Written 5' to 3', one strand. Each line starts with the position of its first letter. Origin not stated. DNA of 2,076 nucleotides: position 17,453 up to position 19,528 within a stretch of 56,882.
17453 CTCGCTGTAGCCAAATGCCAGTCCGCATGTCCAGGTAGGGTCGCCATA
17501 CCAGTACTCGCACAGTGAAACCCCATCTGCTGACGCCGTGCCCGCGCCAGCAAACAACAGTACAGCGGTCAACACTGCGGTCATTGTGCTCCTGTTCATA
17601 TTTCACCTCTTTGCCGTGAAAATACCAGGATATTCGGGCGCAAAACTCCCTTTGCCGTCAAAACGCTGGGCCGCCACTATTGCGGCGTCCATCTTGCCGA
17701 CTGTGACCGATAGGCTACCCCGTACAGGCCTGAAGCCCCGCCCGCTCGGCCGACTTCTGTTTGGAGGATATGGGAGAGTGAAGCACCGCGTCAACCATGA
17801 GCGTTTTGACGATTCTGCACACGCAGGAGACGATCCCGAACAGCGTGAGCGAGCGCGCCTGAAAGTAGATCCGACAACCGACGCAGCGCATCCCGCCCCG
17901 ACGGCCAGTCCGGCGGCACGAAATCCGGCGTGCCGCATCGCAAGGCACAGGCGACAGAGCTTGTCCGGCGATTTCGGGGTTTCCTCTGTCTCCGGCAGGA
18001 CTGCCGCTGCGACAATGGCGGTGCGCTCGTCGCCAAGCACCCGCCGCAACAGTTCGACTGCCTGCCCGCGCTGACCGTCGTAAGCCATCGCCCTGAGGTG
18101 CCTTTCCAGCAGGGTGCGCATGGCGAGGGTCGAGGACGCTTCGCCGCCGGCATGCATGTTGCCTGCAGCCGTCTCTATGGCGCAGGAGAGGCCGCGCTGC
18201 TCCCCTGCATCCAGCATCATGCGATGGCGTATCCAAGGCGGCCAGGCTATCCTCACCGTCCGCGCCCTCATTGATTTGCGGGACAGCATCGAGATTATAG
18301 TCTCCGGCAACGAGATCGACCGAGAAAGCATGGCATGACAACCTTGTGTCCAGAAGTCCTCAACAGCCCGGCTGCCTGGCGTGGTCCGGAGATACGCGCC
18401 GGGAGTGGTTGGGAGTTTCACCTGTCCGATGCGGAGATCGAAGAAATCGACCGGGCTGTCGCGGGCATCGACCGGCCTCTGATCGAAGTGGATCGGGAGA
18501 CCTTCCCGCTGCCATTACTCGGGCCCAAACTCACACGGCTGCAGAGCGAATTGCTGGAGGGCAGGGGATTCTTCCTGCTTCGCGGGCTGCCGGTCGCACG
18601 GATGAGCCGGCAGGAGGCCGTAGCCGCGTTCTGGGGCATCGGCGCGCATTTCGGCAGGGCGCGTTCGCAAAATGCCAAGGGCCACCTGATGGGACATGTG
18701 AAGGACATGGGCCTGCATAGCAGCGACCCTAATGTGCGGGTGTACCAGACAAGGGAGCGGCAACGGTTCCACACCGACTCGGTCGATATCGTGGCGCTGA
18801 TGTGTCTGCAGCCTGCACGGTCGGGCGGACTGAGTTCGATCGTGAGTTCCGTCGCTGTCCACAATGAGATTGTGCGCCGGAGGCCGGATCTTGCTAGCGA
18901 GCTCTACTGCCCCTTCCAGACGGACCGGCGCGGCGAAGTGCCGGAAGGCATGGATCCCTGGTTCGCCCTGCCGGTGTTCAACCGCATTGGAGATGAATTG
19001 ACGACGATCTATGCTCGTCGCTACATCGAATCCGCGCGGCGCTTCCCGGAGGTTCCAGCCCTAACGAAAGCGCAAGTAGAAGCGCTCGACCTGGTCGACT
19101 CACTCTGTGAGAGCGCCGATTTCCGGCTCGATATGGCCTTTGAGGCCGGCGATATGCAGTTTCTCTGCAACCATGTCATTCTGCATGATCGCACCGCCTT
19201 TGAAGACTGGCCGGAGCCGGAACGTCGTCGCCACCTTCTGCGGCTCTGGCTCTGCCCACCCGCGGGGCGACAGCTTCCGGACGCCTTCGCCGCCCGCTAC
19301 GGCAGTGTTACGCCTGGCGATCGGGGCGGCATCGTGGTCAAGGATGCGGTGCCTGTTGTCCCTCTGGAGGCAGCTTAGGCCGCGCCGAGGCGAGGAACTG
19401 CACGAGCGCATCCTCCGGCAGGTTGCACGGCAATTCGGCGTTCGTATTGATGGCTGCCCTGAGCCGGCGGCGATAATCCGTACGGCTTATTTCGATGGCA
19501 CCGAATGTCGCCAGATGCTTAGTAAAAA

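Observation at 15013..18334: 3.3-kb block of five same-strand orphan ORFs between a dadA-like and a tauD-like gene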

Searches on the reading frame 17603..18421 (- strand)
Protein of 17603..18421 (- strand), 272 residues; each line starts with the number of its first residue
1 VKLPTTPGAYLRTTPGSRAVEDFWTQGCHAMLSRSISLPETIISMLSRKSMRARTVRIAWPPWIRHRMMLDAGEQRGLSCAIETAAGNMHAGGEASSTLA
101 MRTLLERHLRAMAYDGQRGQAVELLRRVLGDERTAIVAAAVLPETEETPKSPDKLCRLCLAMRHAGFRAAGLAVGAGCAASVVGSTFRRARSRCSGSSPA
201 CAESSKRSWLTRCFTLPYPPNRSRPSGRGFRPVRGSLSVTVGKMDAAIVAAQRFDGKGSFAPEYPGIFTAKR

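Call 3: search_protein_families(library=pfam, proteins=[window:17603-18421:-], max_evalue=1)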
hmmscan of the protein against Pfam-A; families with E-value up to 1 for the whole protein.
window:17603-18421:- (272 aa): 0 families

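Call 4: search_protein_families(library=ncbifam, proteins=[window:17603-18421:-], max_evalue=1)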
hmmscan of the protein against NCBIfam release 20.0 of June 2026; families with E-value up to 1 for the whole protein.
window:17603-18421:- (272 aa): 0 families

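Call 6: search_protein_families(library=padloc, proteins=[window:17603-18421:-], max_evalue=1)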
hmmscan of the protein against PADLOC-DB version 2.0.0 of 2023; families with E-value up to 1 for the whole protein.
window:17603-18421:- (272 aa): 0 families

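Call 7: search_protein_families(library=phrogs, proteins=[window:17603-18421:-], max_evalue=1)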
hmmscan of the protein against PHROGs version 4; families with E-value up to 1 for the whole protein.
window:17603-18421:- (272 aa): 1 family
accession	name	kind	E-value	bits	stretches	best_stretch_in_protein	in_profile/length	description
phrog_10969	-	unknown function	0.63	9.3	1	172-217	210-255/632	-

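Call 79: search_protein_families(library=pfam, proteins=[L072:9277-9822:-, L064:9280-9885:+, L066:2481-2939:-, L072:11380-11775:+, L073:17818-19317:+, L072:13259-13681:-], max_evalue=0.1)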
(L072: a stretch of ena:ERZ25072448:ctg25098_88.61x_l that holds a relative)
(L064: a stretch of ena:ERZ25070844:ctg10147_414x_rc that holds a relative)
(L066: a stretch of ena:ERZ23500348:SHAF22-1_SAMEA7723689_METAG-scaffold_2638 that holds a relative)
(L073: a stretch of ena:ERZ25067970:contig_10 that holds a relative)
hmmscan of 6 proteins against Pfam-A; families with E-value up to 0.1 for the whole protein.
L072:9277-9822:- (181 aa): 0 families

L064:9280-9885:+ (201 aa): 0 families

L066:2481-2939:- (152 aa): 0 families

L072:11380-11775:+ (131 aa): 0 families

L073:17818-19317:+ (499 aa): 0 families

L072:13259-13681:- (140 aa): 3 families
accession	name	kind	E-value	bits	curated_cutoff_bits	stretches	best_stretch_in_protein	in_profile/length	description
PF12728.13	HTH_17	-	0.0002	22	27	1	68-111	3-44/51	Helix-turn-helix domain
PF13411.12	MerR_1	-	0.01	16.4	21.6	1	68-94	2-28/69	MerR HTH family regulatory protein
PF00376.29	MerR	-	0.042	14.1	28.2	1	68-94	1-27/38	MerR family regulatory protein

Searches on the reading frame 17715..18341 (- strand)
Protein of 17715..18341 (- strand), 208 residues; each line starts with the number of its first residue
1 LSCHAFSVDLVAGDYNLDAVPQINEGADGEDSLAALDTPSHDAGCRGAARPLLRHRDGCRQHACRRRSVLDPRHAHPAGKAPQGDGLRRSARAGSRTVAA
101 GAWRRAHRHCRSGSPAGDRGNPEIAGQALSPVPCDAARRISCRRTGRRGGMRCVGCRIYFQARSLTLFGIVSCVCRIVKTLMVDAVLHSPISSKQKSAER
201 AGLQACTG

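Call 3: search_protein_families(library=pfam, proteins=[window:17715-18341:-], max_evalue=1)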
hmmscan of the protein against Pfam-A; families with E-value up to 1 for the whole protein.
window:17715-18341:- (208 aa): 0 families

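Call 4: search_protein_families(library=ncbifam, proteins=[window:17715-18341:-], max_evalue=1)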
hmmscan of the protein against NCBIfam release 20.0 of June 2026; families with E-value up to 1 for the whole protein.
window:17715-18341:- (208 aa): 0 families

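Call 6: search_protein_families(library=padloc, proteins=[window:17715-18341:-], max_evalue=1)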
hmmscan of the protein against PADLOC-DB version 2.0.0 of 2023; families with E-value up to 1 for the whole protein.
window:17715-18341:- (208 aa): 0 families

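Call 7: search_protein_families(library=phrogs, proteins=[window:17715-18341:-], max_evalue=1)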
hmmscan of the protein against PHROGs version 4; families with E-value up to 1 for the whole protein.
window:17715-18341:- (208 aa): 0 families

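Call 79: search_protein_families(library=pfam, proteins=[L072:9277-9822:-, L064:9280-9885:+, L066:2481-2939:-, L072:11380-11775:+, L073:17818-19317:+, L072:13259-13681:-], max_evalue=0.1)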
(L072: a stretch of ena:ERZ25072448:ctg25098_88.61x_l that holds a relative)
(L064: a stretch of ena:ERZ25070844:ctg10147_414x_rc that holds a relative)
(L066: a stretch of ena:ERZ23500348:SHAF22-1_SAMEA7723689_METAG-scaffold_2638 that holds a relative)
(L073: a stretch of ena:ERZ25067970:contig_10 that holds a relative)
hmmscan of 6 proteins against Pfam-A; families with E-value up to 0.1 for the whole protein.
L072:9277-9822:- (181 aa): 0 families

L064:9280-9885:+ (201 aa): 0 families

L066:2481-2939:- (152 aa): 0 families

L072:11380-11775:+ (131 aa): 0 families

L073:17818-19317:+ (499 aa): 0 families

L072:13259-13681:- (140 aa): 3 families
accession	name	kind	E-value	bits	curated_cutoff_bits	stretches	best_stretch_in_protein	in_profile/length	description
PF12728.13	HTH_17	-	0.0002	22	27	1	68-111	3-44/51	Helix-turn-helix domain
PF13411.12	MerR_1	-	0.01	16.4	21.6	1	68-94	2-28/69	MerR HTH family regulatory protein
PF00376.29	MerR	-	0.042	14.1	28.2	1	68-94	1-27/38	MerR family regulatory protein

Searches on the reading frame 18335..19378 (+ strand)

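Call 3: search_protein_families(library=pfam, proteins=[window:18335-19378:+], max_evalue=1)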
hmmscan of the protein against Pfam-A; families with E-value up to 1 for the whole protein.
window:18335-19378:+ (347 aa): 2 families
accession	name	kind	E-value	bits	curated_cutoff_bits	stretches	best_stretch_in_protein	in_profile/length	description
PF02668.22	TauD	-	3.2e-35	122.8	27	1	52-305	9-267/267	Taurine catabolism dioxygenase TauD, TfdA family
PF08943.16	CsiD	-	0.075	12.7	27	1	252-303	241-289/294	CsiD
